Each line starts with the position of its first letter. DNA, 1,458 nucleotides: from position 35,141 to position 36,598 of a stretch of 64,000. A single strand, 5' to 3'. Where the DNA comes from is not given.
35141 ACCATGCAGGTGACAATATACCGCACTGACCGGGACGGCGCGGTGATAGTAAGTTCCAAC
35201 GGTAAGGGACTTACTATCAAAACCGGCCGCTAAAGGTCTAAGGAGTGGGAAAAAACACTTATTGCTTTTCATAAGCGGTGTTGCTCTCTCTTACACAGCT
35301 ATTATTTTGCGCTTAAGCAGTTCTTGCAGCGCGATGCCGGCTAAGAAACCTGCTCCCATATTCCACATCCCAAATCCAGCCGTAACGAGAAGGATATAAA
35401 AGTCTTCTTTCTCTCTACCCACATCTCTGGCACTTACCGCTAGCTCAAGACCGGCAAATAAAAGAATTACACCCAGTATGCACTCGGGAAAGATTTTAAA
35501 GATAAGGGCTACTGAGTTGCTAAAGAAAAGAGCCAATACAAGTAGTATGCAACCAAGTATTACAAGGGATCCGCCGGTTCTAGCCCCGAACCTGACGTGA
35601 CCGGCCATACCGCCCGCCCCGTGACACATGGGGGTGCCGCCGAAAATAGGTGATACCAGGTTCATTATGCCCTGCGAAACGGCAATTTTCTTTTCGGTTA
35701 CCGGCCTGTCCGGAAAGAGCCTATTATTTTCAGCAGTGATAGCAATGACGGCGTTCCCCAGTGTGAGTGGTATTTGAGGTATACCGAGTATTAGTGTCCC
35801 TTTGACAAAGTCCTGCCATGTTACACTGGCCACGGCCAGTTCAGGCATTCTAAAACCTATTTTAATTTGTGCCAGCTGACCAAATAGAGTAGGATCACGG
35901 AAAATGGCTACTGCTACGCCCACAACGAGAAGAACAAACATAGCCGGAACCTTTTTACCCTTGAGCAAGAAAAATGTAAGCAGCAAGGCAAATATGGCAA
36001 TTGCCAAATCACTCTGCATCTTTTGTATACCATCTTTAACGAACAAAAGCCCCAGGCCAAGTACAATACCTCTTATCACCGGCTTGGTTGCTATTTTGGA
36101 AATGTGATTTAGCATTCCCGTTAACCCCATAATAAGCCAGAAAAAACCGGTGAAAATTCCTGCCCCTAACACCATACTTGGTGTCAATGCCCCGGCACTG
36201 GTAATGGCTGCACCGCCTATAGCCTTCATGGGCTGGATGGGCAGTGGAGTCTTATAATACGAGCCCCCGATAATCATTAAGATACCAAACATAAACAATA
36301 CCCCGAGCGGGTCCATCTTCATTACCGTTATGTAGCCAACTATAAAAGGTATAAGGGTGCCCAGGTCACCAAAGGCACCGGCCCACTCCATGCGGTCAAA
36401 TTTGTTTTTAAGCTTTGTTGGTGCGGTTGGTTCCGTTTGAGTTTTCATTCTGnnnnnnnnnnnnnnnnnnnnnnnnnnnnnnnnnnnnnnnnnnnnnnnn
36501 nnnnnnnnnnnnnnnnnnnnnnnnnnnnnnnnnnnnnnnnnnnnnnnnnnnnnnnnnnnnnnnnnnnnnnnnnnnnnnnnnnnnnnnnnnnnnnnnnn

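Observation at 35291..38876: PadR - leaderless WtpA-like binding protein - TM protein - JAB protein - MOT1-type permease: an unusual oxyanion operon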

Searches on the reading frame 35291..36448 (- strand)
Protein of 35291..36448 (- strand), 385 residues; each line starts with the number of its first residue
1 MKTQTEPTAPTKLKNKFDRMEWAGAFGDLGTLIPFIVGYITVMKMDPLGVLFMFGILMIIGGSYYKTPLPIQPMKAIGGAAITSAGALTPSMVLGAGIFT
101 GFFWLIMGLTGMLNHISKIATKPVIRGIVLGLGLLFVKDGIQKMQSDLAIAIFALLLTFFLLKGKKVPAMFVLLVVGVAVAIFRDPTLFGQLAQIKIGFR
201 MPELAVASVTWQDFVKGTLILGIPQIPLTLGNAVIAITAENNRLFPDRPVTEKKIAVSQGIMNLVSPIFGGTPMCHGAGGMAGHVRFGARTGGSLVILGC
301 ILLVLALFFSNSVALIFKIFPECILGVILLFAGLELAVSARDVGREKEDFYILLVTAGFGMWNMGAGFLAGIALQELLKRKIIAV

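Call 3: search_protein_families(library=pfam, proteins=[window:35291-36448:-], max_evalue=0.01)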
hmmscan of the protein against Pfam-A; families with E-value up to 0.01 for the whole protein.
window:35291-36448:- (385 aa): 3 families
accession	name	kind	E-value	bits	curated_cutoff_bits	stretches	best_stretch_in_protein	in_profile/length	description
PF16983.11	MFS_MOT1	-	2.4e-52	176.4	30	2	219-336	3-111/111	Molybdate transporter of MFS superfamily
PF00916.26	Sulfate_transp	-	6.3e-10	38.8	23.2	1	152-343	166-363/380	Sulfate permease family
PF03594.19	BenE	-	0.00018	21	27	1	53-369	50-367/378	Benzoate membrane transport protein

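Call 4: search_protein_families(library=ncbifam, proteins=[window:35291-36448:-], max_evalue=0.01)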
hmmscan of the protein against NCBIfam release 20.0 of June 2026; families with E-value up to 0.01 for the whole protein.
window:35291-36448:- (385 aa): 1 family
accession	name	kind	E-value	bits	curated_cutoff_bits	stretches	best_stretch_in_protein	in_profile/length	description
TIGR00815.1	sulP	subfamily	9e-05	21.1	380.45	1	252-357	294-398/565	sulfate permease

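Call 57: find_homologous_proteins(query=window:35291-36448:-, max_evalue=1e-20)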
Query window:35291-36448:- (385 aa): 7624 proteins with E <= 1e-20 among 8000 candidates; the best 120 are listed.
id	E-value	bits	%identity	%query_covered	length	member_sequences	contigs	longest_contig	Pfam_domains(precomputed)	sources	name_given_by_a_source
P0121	1.7e-239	812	98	100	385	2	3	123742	PF16983.12,PF00916.27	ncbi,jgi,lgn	-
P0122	1.5e-228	776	93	100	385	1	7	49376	PF16983.12,PF00916.27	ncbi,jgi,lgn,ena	-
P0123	2.2e-228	776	93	100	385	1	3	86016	PF16983.12,PF00916.27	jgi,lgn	jgi:MFS superfamily sulfate permease-like transporter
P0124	8.5e-192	655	77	99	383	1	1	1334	PF16983.12,PF00916.27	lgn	-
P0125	2.7e-187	640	75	100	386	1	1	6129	PF16983.12,PF00916.27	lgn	-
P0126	7.7e-185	632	74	99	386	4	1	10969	PF16983.12,PF00916.27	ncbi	-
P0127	2.9e-182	624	75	100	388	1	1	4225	PF16983.12,PF00916.27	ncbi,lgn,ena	-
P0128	7.7e-179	613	73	99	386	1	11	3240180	PF16983.12,PF00916.27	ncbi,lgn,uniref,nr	ncbi:putative sulfate/molybdate transporter [Desulforamulus ferrireducens]|uniref:Sulfate transporte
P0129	2.3e-177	608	71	100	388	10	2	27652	PF16983.12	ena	-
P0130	3.1e-177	607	72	100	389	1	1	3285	PF16983.12,PF00916.27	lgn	-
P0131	7.3e-177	606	70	99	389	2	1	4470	PF16983.12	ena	-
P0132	1.9e-176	605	71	98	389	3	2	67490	PF16983.12,PF00916.27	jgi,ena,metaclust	metaclust:\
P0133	6.2e-176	603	69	99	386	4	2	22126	PF16983.12,PF00916.27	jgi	jgi:MFS superfamily sulfate permease-like transporter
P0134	1.1e-175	602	71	99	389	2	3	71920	PF16983.12,PF00916.27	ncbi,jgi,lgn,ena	-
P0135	5.7e-175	600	71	99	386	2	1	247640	PF16983.12,PF00916.27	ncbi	ncbi:MAG: putative sulfate/molybdate transporter [Bacillota bacterium]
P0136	5.7e-175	600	70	99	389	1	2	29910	PF16983.12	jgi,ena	-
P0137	1.3e-174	599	72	97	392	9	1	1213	PF16983.12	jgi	-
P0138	1.9e-174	598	70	99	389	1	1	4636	PF16983.12,PF00916.27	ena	-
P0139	3.2e-174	597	69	99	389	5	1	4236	PF16983.12,PF00916.27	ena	-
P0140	2.1e-173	595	71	96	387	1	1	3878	PF16983.12,PF00916.27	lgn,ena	-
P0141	2.3e-173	595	69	99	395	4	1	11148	PF16983.12,PF00916.27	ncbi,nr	ncbi:MAG: sulfate transporter [Ammonifex sp.]|nr:MAG: sulfate transporter [Ammonifex sp.]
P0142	3.5e-173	594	72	97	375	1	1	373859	PF16983.12,PF00916.27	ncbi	ncbi:putative sulfate/molybdate transporter [Peptococcaceae bacterium 1198_IL3148]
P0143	3.9e-173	594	70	100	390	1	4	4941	PF16983.12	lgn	-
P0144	4.7e-173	593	72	97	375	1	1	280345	PF16983.12,PF00916.27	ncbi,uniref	ncbi:putative sulfate/molybdate transporter [Desulfotomaculum sp. 1211_IL3151]|uniref:putative sulfa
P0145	1.2e-172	592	68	99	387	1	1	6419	PF16983.12,PF00916.27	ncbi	ncbi:MAG: putative sulfate/molybdate transporter [Methylocystaceae bacterium]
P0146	2.5e-172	591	69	99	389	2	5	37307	PF16983.12,PF00916.27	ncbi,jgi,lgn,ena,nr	ncbi:sulfate transporter [Desulfosporosinus sp. Tol-M]|nr:sulfate transporter [Desulfosporosinus sp.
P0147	2.5e-172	591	72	97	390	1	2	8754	PF16983.12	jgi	jgi:MFS superfamily sulfate permease-like transporter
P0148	4.0e-172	590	69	100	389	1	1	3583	PF16983.12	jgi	-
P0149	9.8e-172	589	71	97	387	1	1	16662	PF16983.12,PF00916.27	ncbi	-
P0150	1.4e-171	589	69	98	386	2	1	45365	PF16983.12,PF00916.27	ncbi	-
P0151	1.5e-171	588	72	97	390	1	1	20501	PF16983.12,PF03594.20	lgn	-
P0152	2.9e-171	588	69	100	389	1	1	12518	PF16983.12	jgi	-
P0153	5.0e-171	587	69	99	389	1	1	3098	PF16983.12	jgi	jgi:predicted benzoate:H+ symporter BenE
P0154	5.6e-171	587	68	99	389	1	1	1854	PF16983.12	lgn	-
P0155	5.8e-171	587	67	99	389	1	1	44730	PF16983.12,PF00916.27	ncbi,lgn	ncbi:MAG: putative sulfate/molybdate transporter [Bacillota bacterium]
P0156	7.6e-171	586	70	99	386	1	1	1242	PF16983.12,PF00916.27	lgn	-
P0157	9.3e-171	586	69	100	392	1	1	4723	PF16983.12,PF00916.27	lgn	-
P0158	5.1e-170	583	69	99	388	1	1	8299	PF16983.12,PF00916.27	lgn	-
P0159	7.0e-170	583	69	96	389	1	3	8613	PF16983.12,PF00916.27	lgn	-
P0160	1.0e-169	582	68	100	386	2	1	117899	PF16983.12,PF00916.27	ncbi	-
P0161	1.6e-169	582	68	100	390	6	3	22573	PF16983.12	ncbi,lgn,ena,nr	ncbi:MAG TPA: sulfate transporter [Pelotomaculum sp.]|nr:sulfate transporter [Pelotomaculum sp.]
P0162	2.4e-169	581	69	99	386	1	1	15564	PF16983.12,PF00916.27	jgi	-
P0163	4.3e-169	580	68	99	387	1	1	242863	PF16983.12,PF00916.27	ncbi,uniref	ncbi:putative sulfate/molybdate transporter [Pelotomaculum propionicicum]|uniref:putative sulfate/mo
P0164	4.7e-169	580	69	99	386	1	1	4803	PF16983.12,PF00916.27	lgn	-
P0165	6.5e-169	580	70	97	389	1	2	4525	PF16983.12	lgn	-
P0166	3.5e-168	577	71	99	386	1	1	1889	PF16983.12,PF00916.27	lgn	-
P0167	1.1e-167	576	67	100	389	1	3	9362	PF16983.12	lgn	-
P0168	1.6e-167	575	69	99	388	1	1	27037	PF16983.12,PF00916.27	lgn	-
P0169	1.6e-167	575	67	97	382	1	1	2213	PF16983.12,PF00916.27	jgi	jgi:MFS superfamily sulfate permease-like transporter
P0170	5.4e-167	574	70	97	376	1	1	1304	PF16983.12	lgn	-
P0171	5.5e-167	573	70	97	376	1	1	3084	PF16983.12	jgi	jgi:MFS superfamily sulfate permease-like transporter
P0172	1.1e-166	572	66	99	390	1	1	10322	PF16983.12,PF00916.27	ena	-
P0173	2.4e-166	571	69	97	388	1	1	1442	PF16983.12,PF00916.27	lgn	-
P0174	4.6e-166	570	67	98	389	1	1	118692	PF16983.12,PF00916.27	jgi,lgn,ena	-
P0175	9.9e-166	569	67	99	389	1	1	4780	PF16983.12,PF00916.27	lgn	-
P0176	1.3e-165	569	69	96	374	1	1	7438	PF16983.12,PF00916.27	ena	-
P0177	4.6e-165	567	68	98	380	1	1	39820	PF16983.12,PF00916.27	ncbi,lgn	-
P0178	5.9e-165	567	68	100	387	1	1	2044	PF16983.12,PF00916.27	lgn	-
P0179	9.4e-165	566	67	99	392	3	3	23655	PF16983.12,PF00916.27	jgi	jgi:MFS superfamily sulfate permease-like transporter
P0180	9.5e-165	566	70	96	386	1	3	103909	PF16983.12,PF00916.27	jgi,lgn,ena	-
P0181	1.8e-164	565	67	100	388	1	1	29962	PF16983.12,PF00916.27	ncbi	ncbi:MAG: putative sulfate/molybdate transporter [Deltaproteobacteria bacterium]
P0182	3.7e-164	564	68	96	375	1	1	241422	PF16983.12,PF00916.27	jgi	-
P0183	4.9e-164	564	67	97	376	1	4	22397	PF16983.12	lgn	-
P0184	6.8e-164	563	67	99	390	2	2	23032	PF16983.12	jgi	-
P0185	7.9e-164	563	67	97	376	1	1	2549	PF16983.12,PF00916.27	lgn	-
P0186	3.2e-163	561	68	97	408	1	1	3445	PF16983.12,PF00916.27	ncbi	-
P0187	3.5e-163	561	69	96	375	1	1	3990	PF16983.12,PF00916.27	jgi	-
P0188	5.7e-163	560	65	97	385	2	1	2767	PF16983.12,PF00916.27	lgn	-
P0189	7.1e-163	560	67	99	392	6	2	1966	PF16983.12,PF00916.27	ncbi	-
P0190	7.5e-163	560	67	99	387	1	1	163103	PF16983.12,PF00916.27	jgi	-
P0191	1.4e-162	559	64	98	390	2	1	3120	PF16983.12,PF00916.27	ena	-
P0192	2.1e-162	558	67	99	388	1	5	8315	PF16983.12,PF00916.27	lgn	-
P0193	2.2e-162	558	69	97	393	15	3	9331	PF16983.12,PF03594.20,PF00916.27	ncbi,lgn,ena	-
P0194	3.0e-162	558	66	97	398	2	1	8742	PF16983.12,PF00916.27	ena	-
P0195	3.4e-162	558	67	98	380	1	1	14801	PF16983.12,PF00916.27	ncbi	-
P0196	3.9e-162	558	67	98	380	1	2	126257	PF16983.12,PF00916.27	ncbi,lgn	-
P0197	5.1e-162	557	67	96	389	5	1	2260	PF16983.12,PF00916.27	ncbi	-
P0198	5.2e-162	557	66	96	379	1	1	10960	PF16983.12,PF00916.27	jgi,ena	-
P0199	1.5e-161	556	66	99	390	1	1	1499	PF16983.12,PF00916.27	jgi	-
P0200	1.9e-161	555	67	96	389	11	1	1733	PF16983.12,PF00916.27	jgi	-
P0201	1.4e-160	552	65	97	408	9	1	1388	PF16983.12,PF00916.27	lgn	-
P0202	1.5e-160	552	64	99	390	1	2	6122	PF16983.12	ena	-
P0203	2.0e-160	552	65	97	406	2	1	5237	PF16983.12,PF00916.27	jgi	-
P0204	2.9e-160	551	67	97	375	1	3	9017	PF16983.12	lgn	-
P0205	3.0e-160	551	66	100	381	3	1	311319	PF16983.12,PF00916.27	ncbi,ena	-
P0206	4.7e-160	551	66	98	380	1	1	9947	PF16983.12,PF00916.27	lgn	-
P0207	6.1e-160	550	66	99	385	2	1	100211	PF16983.12,PF00916.27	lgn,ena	-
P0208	7.4e-160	550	66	97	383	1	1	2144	PF16983.12,PF00916.27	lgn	-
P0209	2.0e-159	549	63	100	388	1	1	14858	PF16983.12,PF00916.27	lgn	-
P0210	2.7e-159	548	65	96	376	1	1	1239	PF16983.12,PF00916.27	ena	-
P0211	7.5e-159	547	64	99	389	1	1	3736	PF16983.12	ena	-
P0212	2.7e-158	545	64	100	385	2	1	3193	PF16983.12,PF00916.27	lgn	-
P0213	4.3e-158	544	65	98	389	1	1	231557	PF16983.12,PF00916.27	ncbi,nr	ncbi:MAG: hypothetical protein A4E53_02911 [Pelotomaculum sp. PtaB.Bin104]|nr:MAG: hypothetical prot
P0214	8.0e-158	543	63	99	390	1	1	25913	PF16983.12,PF00916.27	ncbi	-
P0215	1.2e-157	543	64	98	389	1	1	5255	PF16983.12,PF00916.27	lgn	-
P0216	1.3e-157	543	67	97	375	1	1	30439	PF16983.12,PF00916.27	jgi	-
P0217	1.5e-157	542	62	100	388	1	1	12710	PF16983.12,PF00916.27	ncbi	ncbi:MAG: putative sulfate/molybdate transporter [bacterium]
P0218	2.8e-157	542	65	96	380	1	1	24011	PF16983.12,PF00916.27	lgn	-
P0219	4.0e-157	541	63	100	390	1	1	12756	PF16983.12,PF00916.27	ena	-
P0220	9.8e-157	540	66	96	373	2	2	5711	PF16983.12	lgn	-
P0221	1.0e-156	540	64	96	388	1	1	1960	PF16983.12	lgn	-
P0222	1.2e-156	540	63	99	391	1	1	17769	PF16983.12,PF00916.27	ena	-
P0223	1.4e-156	539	63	100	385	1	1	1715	PF16983.12,PF00916.27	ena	-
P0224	1.6e-156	539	69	92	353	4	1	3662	PF16983.12,PF00916.27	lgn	-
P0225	1.9e-156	539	61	100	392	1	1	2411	PF16983.12,PF00916.27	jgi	jgi:hypothetical protein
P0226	4.6e-156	538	63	99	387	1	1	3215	PF16983.12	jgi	-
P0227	4.8e-156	537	65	98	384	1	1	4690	PF16983.12,PF00916.27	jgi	jgi:MFS superfamily sulfate permease-like transporter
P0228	6.0e-156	537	62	99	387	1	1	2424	PF16983.12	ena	-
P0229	6.7e-156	537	63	99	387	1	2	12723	PF16983.12,PF00916.27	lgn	-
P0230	1.2e-155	536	64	99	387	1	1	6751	PF16983.12,PF00916.27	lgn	-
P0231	1.6e-155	536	63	99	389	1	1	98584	PF16983.12,PF03594.20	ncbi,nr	ncbi:MAG: putative sulfate/molybdate transporter [Desulfotomaculaceae bacterium]|nr:putative sulfate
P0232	2.1e-155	535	65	99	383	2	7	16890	PF16983.12,PF00916.27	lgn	-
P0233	3.0e-155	535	64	100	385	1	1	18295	PF16983.12,PF00916.27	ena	-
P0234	4.6e-155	534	72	89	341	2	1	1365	PF16983.12,PF00916.27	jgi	-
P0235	5.5e-155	534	63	97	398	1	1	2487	PF16983.12,PF00916.27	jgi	jgi:hypothetical protein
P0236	6.0e-155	534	64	96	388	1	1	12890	PF16983.12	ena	-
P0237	7.7e-155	534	62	98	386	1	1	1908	PF16983.12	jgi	-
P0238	9.3e-155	533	63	98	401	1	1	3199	PF16983.12,PF00916.27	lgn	-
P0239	1.5e-154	533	62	98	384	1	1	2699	PF16983.12,PF00916.27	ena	-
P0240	1.5e-154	533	61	98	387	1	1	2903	PF16983.12,PF00916.27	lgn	-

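Call 58: find_encoding_contigs(protein=P0128, flank=5000, max_places=1)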
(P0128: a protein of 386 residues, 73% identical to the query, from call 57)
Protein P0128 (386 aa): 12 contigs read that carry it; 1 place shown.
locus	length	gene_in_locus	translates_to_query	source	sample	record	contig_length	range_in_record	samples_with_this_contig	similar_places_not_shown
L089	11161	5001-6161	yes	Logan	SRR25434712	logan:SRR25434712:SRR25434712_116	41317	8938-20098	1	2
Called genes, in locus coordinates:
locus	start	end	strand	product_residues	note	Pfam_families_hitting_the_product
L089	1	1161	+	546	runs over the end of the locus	PF01930:Cas_Cas4, PF12705:PDDEXK_1, PF01867:Cas_Cas1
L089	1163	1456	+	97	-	PF09827:CRISPR_Cas2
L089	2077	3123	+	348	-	PF09925:DUF2157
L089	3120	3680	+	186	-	PF14345:GDYXXLXY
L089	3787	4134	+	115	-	PF03551:PadR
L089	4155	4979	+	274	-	PF13531:SBP_bac_11, PF01547:SBP_bac_1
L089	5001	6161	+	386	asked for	PF16983:MFS_MOT1, PF00916:Sulfate_transp, PF16983:MFS_MOT1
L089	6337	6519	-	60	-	PF05067:Mn_catalase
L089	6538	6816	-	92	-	PF12652:CotJB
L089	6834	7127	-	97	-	PF11007:CotJA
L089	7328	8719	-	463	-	PF00083:Sugar_tr, PF07690:MFS_1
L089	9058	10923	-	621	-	PF17425:Arylsulfotran_N, PF05935:Arylsulfotrans, PF14269:Arylsulfotran_2 (weak)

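Call 59: find_encoding_contigs(protein=P0163, flank=5000, max_places=1)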
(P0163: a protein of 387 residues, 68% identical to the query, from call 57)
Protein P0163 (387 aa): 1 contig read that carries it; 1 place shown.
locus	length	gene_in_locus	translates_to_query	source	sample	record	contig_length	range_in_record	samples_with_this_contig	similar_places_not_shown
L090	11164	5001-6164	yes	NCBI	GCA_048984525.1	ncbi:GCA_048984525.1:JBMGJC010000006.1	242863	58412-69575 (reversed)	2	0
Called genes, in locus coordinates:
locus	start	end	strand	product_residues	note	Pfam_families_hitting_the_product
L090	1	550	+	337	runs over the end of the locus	PF01032:FecCD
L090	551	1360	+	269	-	PF13476:AAA_23 (weak), PF00005:ABC_tran, PF02463:SMC_N, PF13304:AAA_21 (weak)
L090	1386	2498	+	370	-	PF01497:Peripla_BP_2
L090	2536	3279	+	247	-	-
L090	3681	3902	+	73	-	-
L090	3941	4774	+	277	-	PF00696:AA_kinase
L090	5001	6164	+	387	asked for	PF16983:MFS_MOT1, PF00916:Sulfate_transp, PF16983:MFS_MOT1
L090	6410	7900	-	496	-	PF01609:DDE_Tnp_1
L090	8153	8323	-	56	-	-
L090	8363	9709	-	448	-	PF02812:ELFV_dehydrog_N, PF00208:ELFV_dehydrog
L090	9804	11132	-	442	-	PF03951:Gln-synt_N, PF00120:Gln-synt_C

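Call 60: find_encoding_contigs(protein=P0181, flank=5000, max_places=1)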
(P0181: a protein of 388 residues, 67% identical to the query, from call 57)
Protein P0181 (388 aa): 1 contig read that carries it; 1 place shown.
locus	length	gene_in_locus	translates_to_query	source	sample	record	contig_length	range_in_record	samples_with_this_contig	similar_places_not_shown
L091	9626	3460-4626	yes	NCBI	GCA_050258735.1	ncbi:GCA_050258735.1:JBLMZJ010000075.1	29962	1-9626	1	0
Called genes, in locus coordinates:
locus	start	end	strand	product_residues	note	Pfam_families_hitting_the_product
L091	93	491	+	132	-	PF13380:CoA_binding_2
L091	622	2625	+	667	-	PF00395:SLH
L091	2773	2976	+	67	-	-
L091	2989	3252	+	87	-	PF07875:Coat_F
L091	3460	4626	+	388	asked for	PF16983:MFS_MOT1, PF00916:Sulfate_transp (faint), PF16983:MFS_MOT1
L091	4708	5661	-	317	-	PF01575:MaoC_dehydratas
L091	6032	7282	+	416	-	PF00768:Peptidase_S11, PF13354:Beta-lactamase2, PF07943:PBP5_C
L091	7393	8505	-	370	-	PF02615:Ldh_2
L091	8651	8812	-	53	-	-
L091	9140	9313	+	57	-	-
